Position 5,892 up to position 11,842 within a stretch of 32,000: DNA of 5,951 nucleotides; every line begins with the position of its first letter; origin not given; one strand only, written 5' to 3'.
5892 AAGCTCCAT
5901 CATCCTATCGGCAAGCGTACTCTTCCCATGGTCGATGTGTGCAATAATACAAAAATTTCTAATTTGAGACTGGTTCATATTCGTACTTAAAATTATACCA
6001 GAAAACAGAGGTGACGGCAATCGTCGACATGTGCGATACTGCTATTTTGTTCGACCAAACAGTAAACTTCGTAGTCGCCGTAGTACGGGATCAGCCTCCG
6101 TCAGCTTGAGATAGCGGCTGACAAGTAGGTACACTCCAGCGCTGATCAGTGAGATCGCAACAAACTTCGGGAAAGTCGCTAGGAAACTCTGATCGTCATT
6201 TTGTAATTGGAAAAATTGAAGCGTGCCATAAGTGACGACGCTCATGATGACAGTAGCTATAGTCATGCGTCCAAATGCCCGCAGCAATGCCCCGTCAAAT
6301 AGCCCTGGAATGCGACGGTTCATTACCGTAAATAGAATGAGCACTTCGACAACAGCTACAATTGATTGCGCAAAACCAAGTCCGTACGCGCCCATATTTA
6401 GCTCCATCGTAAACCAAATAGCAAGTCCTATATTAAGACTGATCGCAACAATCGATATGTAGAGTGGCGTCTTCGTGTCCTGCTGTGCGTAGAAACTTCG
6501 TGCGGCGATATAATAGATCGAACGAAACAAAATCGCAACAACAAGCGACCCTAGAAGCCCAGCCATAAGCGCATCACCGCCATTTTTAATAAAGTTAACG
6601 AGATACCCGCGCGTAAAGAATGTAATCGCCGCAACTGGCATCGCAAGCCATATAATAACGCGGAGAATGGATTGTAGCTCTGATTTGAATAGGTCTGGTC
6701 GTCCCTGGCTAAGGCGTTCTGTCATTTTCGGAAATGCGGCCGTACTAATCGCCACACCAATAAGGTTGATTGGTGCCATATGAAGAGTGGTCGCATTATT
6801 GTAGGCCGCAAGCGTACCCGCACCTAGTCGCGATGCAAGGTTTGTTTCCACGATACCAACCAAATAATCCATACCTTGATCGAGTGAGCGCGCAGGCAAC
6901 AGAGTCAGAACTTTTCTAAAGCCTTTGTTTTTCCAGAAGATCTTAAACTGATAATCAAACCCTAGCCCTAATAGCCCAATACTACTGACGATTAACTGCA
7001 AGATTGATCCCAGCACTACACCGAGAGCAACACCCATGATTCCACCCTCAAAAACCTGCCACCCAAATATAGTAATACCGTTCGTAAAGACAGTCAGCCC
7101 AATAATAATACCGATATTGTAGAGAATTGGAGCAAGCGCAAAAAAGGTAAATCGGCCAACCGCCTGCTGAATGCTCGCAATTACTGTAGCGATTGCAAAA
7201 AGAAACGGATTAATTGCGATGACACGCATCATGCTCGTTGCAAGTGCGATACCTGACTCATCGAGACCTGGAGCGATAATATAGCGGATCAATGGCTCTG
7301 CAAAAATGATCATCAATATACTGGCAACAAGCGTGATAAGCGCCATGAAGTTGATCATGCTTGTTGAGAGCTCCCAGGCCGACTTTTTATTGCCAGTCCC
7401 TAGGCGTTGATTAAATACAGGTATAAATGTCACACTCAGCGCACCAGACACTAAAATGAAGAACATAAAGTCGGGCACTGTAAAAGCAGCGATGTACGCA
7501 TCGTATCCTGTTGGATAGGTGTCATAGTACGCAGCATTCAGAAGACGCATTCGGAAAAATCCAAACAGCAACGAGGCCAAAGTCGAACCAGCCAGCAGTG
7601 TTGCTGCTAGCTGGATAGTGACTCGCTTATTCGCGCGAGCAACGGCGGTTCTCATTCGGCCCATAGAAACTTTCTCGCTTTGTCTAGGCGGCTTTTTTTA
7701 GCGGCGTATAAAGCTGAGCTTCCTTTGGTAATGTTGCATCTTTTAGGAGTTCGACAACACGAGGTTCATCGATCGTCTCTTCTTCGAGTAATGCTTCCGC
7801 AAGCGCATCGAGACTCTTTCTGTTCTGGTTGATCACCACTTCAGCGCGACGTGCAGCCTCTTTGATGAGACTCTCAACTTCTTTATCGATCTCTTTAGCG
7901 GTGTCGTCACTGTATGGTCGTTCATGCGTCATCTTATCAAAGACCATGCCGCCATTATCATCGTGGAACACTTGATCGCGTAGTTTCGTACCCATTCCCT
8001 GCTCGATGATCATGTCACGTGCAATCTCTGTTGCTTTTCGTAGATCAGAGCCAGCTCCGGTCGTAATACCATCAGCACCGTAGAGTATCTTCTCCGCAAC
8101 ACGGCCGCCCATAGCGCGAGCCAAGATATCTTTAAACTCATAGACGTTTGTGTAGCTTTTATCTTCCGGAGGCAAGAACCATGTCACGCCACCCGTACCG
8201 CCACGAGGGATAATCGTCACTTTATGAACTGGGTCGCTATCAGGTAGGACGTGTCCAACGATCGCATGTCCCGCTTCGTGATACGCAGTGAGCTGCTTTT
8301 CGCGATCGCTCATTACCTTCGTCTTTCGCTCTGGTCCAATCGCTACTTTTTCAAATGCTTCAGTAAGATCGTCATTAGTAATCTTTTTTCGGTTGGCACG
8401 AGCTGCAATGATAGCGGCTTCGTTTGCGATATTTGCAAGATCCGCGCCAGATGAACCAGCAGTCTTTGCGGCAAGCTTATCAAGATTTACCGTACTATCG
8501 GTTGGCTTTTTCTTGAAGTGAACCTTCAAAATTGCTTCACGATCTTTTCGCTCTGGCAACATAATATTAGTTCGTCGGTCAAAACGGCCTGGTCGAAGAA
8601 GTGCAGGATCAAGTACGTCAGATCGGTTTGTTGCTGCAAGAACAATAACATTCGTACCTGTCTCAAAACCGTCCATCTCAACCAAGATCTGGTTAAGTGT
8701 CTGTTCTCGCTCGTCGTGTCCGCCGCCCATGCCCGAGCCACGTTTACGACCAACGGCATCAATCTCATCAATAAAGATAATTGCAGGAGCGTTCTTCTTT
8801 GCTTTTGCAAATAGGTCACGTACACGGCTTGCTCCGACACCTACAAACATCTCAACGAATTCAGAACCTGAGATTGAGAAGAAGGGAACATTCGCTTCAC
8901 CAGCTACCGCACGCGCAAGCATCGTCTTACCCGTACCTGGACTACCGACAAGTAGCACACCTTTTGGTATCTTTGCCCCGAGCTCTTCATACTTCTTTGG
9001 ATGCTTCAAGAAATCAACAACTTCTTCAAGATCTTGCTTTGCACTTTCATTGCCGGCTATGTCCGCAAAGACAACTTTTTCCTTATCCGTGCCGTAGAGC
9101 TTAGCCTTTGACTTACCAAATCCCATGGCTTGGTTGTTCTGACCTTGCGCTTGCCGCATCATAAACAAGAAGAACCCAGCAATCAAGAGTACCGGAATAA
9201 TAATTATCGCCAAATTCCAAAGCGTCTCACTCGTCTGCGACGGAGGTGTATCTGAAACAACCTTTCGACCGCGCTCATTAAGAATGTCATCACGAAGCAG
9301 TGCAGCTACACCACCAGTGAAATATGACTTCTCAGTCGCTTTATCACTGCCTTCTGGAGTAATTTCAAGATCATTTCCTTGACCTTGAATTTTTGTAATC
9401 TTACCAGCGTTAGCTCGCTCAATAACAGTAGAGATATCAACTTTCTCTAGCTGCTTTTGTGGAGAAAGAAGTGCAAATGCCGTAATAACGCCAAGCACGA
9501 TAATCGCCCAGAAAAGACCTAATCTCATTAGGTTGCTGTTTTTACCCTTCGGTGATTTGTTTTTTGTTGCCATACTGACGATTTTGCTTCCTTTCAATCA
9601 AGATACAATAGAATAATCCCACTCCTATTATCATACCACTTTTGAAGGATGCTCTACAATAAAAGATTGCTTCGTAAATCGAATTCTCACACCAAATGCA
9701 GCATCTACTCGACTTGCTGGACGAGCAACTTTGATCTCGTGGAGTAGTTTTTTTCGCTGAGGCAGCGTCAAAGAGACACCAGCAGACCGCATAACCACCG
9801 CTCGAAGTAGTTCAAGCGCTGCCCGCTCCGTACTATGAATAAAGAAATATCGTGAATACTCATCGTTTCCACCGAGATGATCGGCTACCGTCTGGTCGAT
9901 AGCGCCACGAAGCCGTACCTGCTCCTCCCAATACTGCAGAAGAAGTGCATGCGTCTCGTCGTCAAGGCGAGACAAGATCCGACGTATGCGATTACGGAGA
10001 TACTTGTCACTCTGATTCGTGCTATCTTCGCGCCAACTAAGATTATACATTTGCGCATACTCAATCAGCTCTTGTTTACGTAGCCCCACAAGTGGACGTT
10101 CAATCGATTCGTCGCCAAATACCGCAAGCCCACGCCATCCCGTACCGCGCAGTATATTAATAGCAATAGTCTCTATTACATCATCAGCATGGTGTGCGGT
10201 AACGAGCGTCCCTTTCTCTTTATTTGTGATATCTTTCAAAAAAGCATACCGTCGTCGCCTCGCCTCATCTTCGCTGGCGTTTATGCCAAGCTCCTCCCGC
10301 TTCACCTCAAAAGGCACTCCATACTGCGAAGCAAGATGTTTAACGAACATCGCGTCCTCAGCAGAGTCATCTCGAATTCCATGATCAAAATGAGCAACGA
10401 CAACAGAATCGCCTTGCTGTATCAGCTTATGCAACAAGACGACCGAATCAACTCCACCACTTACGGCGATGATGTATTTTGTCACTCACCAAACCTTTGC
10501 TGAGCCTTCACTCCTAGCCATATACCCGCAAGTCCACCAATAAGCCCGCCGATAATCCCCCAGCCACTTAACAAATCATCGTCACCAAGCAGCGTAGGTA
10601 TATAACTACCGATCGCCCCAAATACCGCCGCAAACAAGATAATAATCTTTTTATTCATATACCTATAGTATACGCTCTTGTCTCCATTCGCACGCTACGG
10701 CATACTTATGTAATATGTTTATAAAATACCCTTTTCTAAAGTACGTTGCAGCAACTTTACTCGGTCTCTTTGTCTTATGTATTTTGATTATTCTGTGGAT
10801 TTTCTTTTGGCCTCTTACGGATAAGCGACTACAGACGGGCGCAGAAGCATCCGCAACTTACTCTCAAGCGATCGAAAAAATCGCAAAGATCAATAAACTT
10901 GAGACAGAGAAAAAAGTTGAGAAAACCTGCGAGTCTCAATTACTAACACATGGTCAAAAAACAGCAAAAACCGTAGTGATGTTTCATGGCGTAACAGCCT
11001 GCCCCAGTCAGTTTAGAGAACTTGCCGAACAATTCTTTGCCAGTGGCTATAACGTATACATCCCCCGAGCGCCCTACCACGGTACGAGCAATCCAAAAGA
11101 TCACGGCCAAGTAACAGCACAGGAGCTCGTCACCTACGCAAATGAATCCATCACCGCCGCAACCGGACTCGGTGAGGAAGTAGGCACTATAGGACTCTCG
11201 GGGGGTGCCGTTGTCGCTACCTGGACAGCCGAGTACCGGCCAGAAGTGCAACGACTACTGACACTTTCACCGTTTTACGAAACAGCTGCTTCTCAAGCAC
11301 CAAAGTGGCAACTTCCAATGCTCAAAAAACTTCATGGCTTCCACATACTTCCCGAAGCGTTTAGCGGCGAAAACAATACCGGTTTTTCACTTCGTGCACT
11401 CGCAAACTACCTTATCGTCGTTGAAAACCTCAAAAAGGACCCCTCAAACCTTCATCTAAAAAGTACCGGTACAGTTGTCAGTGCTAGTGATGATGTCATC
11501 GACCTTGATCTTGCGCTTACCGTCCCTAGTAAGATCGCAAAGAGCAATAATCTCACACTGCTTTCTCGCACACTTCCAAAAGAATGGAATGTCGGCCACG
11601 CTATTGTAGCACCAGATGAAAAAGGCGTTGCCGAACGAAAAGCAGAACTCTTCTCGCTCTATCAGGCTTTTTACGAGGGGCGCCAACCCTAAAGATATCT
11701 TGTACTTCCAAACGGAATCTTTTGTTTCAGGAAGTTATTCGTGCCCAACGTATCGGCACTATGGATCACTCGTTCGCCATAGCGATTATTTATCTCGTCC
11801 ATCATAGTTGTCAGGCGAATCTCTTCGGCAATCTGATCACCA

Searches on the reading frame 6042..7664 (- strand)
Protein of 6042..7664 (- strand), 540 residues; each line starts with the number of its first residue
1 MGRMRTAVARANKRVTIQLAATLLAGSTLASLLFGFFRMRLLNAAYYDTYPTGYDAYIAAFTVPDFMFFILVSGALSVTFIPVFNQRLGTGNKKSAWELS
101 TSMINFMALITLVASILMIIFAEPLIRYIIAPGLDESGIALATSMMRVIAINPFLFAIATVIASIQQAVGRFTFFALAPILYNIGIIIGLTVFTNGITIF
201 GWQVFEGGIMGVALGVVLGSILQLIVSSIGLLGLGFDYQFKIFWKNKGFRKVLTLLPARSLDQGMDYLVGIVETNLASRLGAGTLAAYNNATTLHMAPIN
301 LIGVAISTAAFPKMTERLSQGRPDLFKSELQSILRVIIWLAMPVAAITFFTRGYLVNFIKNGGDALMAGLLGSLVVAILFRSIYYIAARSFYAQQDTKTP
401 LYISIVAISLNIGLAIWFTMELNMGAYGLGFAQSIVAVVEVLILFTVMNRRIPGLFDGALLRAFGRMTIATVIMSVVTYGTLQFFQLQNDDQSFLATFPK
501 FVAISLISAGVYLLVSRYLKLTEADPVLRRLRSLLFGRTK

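Call 40: search_protein_families(library=pfam, proteins=[window:6042-7664:-], max_evalue=0.001)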
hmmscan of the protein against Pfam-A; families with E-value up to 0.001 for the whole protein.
window:6042-7664:- (540 aa): 3 families
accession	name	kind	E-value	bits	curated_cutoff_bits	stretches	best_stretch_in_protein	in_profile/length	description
PF03023.19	MurJ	-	1.2e-67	229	27.4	1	55-489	12-440/451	Lipid II flippase MurJ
PF01554.23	MatE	-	7.5e-18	65.2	24.9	2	268-416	11-160/161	MatE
PF01943.22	Polysacc_synt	-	9.7e-05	22.4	28.2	1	98-316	72-272/274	Polysaccharide biosynthesis protein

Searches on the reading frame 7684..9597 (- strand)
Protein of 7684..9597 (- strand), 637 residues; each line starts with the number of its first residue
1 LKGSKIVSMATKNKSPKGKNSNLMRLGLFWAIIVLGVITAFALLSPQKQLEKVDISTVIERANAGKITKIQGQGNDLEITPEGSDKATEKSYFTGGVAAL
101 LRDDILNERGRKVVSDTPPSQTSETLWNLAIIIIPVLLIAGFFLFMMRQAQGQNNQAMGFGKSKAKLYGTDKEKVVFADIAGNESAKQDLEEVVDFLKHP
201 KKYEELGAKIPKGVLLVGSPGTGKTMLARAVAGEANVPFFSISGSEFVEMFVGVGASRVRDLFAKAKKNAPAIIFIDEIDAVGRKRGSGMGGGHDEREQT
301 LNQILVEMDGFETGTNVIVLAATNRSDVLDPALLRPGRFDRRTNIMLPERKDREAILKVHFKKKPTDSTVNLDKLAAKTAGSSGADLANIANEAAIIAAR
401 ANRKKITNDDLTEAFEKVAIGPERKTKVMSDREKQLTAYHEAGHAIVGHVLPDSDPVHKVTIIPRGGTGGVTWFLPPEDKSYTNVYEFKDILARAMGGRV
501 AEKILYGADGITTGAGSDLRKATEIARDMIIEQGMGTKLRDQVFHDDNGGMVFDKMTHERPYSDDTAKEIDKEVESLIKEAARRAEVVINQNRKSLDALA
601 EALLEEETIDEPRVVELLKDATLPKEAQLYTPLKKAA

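Call 40: search_protein_families(library=pfam, proteins=[window:7684-9597:-], max_evalue=0.001)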
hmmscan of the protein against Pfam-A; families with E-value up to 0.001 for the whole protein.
window:7684-9597:- (637 aa): 10 families
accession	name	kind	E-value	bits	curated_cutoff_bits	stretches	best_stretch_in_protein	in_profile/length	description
PF01434.24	Peptidase_M41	-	1.6e-62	211.2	29.9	1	428-616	2-190/191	Peptidase family M41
PF00004.35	AAA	-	2.8e-45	154.4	21.2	1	214-345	1-129/131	ATPase family associated with various cellular activities (AAA)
PF17862.7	AAA_lid_3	-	1.4e-12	47.4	27.2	1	370-412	2-44/45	AAA+ lid domain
PF06480.20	FtsH_ext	-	3.4e-07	30.9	25.5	1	28-101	2-84/103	FtsH Extracellular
PF07728.20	AAA_5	-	1.6e-05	25.3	22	1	213-298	1-94/139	AAA domain (dynein-related subfamily)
PF06068.19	TIP49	-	2.8e-05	23.9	23.8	1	211-248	50-89/347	TIP49 P-loop domain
PF20720.3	nSTAND3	-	0.00012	22.3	27.2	1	214-361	20-153/155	Novel STAND NTPase 3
PF13401.12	AAA_22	-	0.00013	22.7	27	0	214-240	8-37/130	AAA domain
PF13191.12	AAA_16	-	0.0002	22.3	32.6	0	209-236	22-49/167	AAA ATPase domain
PF05496.18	RuvB_N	-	0.00031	21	27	0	211-282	33-96/159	Holliday junction DNA helicase RuvB P-loop domain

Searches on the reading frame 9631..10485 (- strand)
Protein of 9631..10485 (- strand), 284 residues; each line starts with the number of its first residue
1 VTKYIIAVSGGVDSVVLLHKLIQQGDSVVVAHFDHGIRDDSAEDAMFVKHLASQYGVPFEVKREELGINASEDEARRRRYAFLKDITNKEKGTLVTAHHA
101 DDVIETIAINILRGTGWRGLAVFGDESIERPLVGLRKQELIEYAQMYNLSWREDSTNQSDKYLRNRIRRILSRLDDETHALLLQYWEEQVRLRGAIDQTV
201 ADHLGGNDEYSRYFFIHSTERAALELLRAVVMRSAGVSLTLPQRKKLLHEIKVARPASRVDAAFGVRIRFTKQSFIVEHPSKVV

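Call 40: search_protein_families(library=pfam, proteins=[window:9631-10485:-], max_evalue=0.001)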
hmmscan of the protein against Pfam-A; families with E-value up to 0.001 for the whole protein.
window:9631-10485:- (284 aa): 4 families
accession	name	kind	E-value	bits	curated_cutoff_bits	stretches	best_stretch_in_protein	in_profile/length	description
PF01171.26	ATP_bind_3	-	3.6e-45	154.4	27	1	3-169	1-181/182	PP-loop family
PF06508.19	QueC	-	6.1e-06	26.3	22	1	4-60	2-56/210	Queuosine biosynthesis protein QueC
PF01507.26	PAPS_reduct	-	0.00011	22.7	22.5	1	4-76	2-72/175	Phosphoadenosine phosphosulfate reductase domain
PF02568.20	ThiI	-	0.00084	19.4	20.5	0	5-56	7-60/197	Thiamine biosynthesis protein (ThiI)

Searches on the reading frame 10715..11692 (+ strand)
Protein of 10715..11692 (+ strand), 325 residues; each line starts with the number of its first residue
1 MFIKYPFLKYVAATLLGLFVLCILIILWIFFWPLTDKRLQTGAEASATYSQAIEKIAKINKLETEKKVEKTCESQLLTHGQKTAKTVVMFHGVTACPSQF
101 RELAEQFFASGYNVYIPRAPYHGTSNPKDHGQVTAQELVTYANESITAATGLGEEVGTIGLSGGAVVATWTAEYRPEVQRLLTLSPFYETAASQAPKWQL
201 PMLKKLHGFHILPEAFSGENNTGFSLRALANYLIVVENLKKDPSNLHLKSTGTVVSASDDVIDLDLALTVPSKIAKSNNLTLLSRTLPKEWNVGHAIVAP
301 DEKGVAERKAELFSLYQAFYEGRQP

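Call 40: search_protein_families(library=pfam, proteins=[window:10715-11692:+], max_evalue=0.001)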
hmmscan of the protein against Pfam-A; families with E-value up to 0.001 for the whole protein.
window:10715-11692:+ (325 aa): 3 families
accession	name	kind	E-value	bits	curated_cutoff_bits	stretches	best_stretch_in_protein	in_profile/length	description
PF12146.15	Hydrolase_4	-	4e-10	39.8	27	1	82-210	2-134/239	Serine aminopeptidase, S33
PF00561.26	Abhydrolase_1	-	7.6e-07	29.5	25.8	1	86-197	2-111/245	alpha/beta hydrolase fold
PF12697.13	Abhydrolase_6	-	7.5e-05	23.9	26.3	1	87-201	1-106/217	Alpha/beta hydrolase family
